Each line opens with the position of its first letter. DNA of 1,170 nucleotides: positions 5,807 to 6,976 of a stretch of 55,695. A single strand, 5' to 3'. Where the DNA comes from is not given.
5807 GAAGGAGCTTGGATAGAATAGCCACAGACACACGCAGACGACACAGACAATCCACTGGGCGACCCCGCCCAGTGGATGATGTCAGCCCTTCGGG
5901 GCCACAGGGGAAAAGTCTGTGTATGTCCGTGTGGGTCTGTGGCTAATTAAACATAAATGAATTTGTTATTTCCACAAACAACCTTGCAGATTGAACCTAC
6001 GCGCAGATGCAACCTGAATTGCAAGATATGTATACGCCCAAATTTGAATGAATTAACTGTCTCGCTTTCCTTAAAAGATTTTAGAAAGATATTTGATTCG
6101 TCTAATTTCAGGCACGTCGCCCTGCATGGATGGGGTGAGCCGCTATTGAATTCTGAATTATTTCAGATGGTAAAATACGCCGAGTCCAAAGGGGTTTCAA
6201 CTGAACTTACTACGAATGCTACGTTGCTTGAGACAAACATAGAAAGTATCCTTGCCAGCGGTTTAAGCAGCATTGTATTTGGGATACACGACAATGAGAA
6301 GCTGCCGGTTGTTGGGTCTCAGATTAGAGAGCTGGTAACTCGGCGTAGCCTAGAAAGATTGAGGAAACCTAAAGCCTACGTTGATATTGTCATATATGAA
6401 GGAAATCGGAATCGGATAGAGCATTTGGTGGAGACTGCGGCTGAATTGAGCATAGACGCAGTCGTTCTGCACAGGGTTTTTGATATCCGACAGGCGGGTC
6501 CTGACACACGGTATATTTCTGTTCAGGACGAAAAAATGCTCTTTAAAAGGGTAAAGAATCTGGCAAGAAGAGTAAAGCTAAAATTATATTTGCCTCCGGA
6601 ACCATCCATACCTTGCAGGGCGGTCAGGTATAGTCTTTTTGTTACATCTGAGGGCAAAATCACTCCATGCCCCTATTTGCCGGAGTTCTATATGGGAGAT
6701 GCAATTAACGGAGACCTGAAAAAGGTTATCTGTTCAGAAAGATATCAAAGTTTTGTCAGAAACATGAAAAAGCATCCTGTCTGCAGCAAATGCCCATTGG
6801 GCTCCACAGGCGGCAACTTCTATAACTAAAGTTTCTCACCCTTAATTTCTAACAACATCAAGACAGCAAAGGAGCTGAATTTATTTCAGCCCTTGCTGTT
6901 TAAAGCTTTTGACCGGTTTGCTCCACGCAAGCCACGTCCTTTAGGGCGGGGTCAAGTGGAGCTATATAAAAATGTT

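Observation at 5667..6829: Unannotated Cys-containing 51-aa ORF plus Y-shaped RNA structure directly upstream of a radical SAM/SPASM enzyme (RiPP-like arrangement)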

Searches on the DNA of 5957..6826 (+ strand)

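Call 81: search_rna_families(source=L100, start=2680, end=3030, threshold=evalue, max_evalue=10)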
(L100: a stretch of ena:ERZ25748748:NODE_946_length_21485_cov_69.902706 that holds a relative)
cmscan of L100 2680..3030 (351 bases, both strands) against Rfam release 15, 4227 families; matches with E-value up to 10: 1.
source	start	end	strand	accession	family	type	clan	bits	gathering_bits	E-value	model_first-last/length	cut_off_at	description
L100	2787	2812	+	RF01924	mir-2774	Gene; miRNA;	-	17.1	51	0.15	20-49/67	no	mir-2774 microRNA precursor family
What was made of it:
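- On Any Rfam family (riboswitch, ribozyme, leader): Only a spurious miRNA hit at E = 0.15 on the full-length form in L100 (call 81).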
